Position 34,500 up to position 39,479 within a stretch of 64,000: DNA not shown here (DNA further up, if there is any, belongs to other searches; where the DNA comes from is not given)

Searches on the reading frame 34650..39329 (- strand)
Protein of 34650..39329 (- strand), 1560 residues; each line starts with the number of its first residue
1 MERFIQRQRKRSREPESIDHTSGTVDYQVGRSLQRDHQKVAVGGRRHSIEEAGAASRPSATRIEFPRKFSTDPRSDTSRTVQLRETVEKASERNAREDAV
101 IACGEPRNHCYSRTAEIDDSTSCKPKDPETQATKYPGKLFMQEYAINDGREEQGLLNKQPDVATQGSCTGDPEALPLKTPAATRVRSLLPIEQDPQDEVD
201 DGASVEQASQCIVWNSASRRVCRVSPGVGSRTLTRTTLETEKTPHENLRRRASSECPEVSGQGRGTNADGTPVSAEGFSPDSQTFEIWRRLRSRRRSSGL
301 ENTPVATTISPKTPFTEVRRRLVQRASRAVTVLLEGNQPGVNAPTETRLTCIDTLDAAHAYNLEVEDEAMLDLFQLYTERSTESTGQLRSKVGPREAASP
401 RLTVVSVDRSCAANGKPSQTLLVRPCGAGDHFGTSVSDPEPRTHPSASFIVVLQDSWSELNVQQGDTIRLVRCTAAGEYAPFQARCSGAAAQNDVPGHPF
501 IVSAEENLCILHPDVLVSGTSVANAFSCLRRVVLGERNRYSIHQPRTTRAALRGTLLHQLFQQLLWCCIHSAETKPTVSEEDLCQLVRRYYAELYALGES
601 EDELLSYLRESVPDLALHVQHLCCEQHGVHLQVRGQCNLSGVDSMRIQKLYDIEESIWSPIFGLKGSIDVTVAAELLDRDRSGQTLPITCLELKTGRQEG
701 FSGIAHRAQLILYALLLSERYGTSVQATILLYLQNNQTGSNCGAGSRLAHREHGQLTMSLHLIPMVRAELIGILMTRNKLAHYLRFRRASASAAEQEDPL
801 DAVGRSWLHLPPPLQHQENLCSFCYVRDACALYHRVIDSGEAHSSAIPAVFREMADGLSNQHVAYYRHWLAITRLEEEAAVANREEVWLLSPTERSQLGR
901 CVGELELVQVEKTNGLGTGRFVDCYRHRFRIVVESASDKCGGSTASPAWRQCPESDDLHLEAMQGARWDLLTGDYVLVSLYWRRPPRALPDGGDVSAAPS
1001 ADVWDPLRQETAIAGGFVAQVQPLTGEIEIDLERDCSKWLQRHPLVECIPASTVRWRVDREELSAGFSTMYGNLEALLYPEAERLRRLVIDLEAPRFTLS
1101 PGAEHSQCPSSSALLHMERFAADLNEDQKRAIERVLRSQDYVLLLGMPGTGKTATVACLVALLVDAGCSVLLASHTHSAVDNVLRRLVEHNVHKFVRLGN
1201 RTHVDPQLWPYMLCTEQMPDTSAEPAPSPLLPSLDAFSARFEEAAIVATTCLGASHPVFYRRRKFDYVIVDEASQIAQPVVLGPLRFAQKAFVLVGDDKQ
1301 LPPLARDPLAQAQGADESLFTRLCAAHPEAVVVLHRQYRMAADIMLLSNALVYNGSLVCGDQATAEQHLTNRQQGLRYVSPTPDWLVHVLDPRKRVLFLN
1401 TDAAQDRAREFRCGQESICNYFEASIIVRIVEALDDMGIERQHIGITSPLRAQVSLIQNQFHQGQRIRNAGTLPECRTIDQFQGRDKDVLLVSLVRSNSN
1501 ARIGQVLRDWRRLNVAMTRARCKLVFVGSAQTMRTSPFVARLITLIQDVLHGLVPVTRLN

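Call 15: search_protein_families(library=pfam, proteins=[window:34650-39329:-], max_evalue=0.001)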
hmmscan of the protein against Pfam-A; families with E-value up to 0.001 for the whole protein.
window:34650-39329:- (1560 aa): 8 families
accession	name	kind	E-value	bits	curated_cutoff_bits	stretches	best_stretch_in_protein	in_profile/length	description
PF13087.12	AAA_12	-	4.2e-52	177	27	1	1316-1530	2-194/195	AAA domain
PF08696.17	Dna2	-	4.5e-46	157.6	22.4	1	449-673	8-203/204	DNA replication factor Dna2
PF13086.12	AAA_11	-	2.9e-33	116.2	27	2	1242-1304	191-253/257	AAA domain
PF13604.12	AAA_30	-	1.1e-14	55.1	27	1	1124-1305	2-132/191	AAA domain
PF13245.12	AAA_19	-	5.5e-12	46.5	25.1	1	1128-1304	1-132/134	AAA domain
PF00580.27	UvrD-helicase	-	4.3e-05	23.8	23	0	1124-1189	1-67/271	UvrD/REP helicase N-terminal domain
PF20720.3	nSTAND3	-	7e-05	23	27.2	1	1130-1184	8-61/155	Novel STAND NTPase 3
PF13191.12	AAA_16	-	0.00011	23.2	32.6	1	1130-1178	14-63/167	AAA ATPase domain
